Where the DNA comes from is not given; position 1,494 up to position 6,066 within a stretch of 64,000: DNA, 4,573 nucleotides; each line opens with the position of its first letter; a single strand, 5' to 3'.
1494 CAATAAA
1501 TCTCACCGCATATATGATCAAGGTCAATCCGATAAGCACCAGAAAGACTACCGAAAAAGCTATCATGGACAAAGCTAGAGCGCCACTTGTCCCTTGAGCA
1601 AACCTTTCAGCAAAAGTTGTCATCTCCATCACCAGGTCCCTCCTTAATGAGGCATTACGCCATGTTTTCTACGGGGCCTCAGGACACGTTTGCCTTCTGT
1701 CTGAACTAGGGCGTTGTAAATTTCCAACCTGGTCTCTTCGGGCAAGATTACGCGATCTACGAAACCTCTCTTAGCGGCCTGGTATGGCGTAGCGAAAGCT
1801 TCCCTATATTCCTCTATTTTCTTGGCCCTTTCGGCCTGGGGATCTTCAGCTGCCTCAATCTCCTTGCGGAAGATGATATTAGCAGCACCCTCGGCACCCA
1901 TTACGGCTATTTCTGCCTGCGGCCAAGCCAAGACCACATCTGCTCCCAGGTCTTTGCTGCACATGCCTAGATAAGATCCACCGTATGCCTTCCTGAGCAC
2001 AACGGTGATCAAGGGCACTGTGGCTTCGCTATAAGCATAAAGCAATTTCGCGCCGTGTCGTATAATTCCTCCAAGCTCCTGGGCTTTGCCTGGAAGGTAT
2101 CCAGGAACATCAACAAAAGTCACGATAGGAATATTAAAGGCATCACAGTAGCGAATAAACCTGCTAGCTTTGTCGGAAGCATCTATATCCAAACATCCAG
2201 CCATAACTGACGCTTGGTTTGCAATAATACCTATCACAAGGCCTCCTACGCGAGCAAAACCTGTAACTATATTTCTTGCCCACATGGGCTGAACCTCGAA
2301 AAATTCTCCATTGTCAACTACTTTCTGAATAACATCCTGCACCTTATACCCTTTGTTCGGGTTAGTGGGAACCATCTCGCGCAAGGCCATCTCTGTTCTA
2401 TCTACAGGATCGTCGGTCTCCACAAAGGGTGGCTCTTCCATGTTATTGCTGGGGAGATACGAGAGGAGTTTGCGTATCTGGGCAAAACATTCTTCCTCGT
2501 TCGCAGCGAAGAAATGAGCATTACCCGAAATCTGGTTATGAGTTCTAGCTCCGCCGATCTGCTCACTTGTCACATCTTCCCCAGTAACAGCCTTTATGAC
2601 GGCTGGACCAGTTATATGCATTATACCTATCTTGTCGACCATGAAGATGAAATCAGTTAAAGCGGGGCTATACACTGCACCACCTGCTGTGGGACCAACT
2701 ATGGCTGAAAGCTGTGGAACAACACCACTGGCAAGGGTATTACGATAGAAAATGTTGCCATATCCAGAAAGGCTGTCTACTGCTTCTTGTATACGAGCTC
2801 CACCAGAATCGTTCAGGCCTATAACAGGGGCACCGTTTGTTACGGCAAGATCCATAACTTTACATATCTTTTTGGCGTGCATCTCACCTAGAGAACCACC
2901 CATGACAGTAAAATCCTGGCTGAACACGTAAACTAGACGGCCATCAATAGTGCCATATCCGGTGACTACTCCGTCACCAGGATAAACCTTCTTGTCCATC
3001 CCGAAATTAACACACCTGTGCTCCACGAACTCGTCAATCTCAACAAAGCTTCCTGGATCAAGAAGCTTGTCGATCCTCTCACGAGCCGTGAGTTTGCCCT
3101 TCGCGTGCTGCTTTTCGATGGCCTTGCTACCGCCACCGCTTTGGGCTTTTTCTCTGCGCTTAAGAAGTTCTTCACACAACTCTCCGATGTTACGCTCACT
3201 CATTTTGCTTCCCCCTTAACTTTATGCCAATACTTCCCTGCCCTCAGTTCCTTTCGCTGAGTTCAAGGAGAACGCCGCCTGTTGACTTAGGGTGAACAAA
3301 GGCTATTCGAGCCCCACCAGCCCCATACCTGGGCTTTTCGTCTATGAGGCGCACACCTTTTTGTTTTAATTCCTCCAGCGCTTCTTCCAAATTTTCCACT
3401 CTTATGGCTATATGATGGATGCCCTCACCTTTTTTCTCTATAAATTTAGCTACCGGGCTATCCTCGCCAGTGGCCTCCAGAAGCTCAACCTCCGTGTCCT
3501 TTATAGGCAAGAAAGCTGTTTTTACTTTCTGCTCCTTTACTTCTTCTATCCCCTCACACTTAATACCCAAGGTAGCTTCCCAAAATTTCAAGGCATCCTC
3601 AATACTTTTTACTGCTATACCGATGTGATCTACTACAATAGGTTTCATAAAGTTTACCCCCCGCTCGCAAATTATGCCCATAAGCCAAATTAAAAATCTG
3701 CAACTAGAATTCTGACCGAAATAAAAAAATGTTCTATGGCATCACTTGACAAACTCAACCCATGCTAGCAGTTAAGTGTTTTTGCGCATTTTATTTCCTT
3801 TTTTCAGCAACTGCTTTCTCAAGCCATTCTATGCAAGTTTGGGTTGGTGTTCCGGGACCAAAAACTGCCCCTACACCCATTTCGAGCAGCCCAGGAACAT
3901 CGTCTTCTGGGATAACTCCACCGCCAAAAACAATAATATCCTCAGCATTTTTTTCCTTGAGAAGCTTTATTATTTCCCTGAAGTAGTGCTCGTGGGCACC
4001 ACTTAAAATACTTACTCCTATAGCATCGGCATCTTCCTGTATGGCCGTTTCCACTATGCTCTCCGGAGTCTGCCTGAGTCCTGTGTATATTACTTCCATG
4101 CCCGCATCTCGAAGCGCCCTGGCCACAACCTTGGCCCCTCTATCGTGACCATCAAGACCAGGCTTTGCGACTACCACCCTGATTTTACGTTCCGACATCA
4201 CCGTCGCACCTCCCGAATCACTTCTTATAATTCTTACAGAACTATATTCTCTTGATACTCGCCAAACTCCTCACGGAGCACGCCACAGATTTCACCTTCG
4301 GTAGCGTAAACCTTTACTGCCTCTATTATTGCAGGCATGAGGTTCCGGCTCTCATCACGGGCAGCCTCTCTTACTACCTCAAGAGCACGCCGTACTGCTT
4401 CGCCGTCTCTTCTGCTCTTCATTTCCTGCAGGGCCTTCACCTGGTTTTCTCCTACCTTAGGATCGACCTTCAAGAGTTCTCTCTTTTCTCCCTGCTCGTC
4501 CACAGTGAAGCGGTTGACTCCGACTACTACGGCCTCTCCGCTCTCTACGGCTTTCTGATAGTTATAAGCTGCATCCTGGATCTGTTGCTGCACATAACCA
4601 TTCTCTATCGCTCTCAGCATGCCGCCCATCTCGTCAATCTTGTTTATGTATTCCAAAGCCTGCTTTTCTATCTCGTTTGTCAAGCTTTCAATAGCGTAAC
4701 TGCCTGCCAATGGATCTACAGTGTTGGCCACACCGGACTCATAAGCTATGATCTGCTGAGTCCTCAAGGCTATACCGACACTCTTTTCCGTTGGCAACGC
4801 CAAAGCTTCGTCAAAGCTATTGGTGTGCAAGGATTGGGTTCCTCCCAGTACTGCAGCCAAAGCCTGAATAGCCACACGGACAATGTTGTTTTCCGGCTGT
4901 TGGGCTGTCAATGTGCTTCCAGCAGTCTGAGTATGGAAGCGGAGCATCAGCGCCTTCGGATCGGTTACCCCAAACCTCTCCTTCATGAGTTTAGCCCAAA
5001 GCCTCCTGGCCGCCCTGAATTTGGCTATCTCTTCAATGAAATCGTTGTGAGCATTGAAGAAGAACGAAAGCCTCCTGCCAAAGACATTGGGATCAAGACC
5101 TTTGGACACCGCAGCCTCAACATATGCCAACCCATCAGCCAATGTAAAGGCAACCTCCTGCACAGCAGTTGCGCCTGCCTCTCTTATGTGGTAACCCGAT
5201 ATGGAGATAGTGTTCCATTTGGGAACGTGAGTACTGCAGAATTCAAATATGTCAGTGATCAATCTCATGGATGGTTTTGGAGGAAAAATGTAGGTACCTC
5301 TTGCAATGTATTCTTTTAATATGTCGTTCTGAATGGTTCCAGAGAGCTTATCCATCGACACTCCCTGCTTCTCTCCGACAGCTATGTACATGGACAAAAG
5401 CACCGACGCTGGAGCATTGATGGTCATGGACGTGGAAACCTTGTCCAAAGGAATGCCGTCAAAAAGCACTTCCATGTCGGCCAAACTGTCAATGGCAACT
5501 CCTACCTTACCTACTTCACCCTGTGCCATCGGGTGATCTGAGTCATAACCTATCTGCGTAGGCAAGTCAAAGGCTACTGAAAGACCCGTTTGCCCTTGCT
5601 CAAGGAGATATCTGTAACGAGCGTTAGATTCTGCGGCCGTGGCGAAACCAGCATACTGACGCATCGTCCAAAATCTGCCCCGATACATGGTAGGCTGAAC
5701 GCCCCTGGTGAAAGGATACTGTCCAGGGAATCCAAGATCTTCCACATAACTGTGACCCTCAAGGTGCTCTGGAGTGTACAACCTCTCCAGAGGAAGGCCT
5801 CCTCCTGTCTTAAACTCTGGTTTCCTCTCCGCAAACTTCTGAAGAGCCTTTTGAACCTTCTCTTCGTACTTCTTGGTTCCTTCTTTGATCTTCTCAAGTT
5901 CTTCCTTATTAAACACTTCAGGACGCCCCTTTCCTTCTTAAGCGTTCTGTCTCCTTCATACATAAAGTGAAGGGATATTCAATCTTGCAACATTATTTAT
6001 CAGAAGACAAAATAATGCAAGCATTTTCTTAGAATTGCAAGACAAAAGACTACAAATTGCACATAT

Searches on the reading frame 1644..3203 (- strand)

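Call 64: search_protein_families(library=pfam, proteins=[window:1644-3203:-], max_evalue=0.00001)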
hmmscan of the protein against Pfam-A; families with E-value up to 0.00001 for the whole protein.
window:1644-3203:- (519 aa): 3 families
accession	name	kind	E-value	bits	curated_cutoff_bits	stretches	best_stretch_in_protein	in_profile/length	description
PF01039.27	Carboxyl_trans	-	3.1e-204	679.6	22.3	1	31-516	1-492/493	Carboxyl transferase domain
PF03255.19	ACCA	-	9.3e-13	48.4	23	1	344-453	134-239/310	Acetyl co-enzyme A carboxylase carboxyltransferase-like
PF06833.16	MdcE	-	5.8e-08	33.1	32.7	1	358-451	28-120/196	Malonate decarboxylase gamma subunit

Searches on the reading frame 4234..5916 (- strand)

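Call 64: search_protein_families(library=pfam, proteins=[window:4234-5916:-], max_evalue=0.00001)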
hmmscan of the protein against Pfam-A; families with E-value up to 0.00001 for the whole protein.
window:4234-5916:- (560 aa): 1 family
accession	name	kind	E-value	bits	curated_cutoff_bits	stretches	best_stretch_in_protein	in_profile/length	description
PF01642.28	MM_CoA_mutase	-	4.5e-238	791.4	22.1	1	37-552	2-512/512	Methylmalonyl-CoA mutase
